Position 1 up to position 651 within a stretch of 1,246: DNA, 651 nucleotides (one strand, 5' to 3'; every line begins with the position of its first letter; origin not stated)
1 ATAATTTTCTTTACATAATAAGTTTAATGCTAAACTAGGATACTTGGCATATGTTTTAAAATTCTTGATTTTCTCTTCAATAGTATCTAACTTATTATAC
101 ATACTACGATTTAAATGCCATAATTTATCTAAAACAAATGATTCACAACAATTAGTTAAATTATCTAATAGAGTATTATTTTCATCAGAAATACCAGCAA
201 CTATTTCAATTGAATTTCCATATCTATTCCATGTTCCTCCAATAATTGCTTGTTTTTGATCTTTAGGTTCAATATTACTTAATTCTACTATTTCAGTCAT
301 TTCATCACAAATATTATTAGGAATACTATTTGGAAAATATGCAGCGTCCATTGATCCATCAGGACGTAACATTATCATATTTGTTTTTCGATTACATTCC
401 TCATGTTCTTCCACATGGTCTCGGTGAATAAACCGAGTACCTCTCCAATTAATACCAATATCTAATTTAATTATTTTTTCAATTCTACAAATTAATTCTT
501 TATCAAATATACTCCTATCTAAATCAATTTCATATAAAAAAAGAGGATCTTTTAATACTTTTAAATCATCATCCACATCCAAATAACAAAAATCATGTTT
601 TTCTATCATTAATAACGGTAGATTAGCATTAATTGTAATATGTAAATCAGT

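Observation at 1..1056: The ORF track misses the dominant feature: a 352-codon minus-strand gene truncated by the window edge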

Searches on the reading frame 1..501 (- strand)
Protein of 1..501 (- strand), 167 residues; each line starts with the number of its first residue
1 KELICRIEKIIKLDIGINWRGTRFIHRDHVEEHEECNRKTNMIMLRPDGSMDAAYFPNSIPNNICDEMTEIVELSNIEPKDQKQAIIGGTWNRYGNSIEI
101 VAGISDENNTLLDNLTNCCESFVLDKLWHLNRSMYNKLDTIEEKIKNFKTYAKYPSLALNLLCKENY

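Call 30: find_homologous_proteins(query=A1, max_evalue=0.001)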
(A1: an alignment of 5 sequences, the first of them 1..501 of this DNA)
Query A1 (5 sequences) (167 aa, profile of the alignment): 3 proteins with E <= 0.001 among 5311 candidates.
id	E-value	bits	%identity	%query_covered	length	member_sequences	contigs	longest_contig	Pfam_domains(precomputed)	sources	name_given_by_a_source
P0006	7.5e-146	503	37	98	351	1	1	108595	-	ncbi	ncbi:hypothetical protein ABK040_008286 [Willaertia magna]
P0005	5.1e-142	491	36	89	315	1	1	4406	-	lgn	-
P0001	3.6e-55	205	100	79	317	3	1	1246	-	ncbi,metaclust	ncbi:predicted protein, partial [Naegleria gruberi]|metaclust:status=active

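Call 41: search_solved_structures(query=A1, max_evalue=1, show_alignments=1)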
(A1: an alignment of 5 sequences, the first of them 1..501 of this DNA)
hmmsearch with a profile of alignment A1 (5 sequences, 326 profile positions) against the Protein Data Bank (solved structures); distinct sequences matched with E-value up to 1: 4.
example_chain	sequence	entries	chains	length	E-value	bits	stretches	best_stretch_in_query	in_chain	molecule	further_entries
4lt5_A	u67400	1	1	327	5.8e-20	74.8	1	45-265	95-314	Naegleria Tet-like dioxygenase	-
5cg8_A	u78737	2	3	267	5.9e-20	74.7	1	48-265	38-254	Tet-like dioxygenase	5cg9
5uyo_A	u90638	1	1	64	0.088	15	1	10-49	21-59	HEEH_rd4_0097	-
7jro_c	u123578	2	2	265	0.41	12.8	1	197-253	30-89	COX3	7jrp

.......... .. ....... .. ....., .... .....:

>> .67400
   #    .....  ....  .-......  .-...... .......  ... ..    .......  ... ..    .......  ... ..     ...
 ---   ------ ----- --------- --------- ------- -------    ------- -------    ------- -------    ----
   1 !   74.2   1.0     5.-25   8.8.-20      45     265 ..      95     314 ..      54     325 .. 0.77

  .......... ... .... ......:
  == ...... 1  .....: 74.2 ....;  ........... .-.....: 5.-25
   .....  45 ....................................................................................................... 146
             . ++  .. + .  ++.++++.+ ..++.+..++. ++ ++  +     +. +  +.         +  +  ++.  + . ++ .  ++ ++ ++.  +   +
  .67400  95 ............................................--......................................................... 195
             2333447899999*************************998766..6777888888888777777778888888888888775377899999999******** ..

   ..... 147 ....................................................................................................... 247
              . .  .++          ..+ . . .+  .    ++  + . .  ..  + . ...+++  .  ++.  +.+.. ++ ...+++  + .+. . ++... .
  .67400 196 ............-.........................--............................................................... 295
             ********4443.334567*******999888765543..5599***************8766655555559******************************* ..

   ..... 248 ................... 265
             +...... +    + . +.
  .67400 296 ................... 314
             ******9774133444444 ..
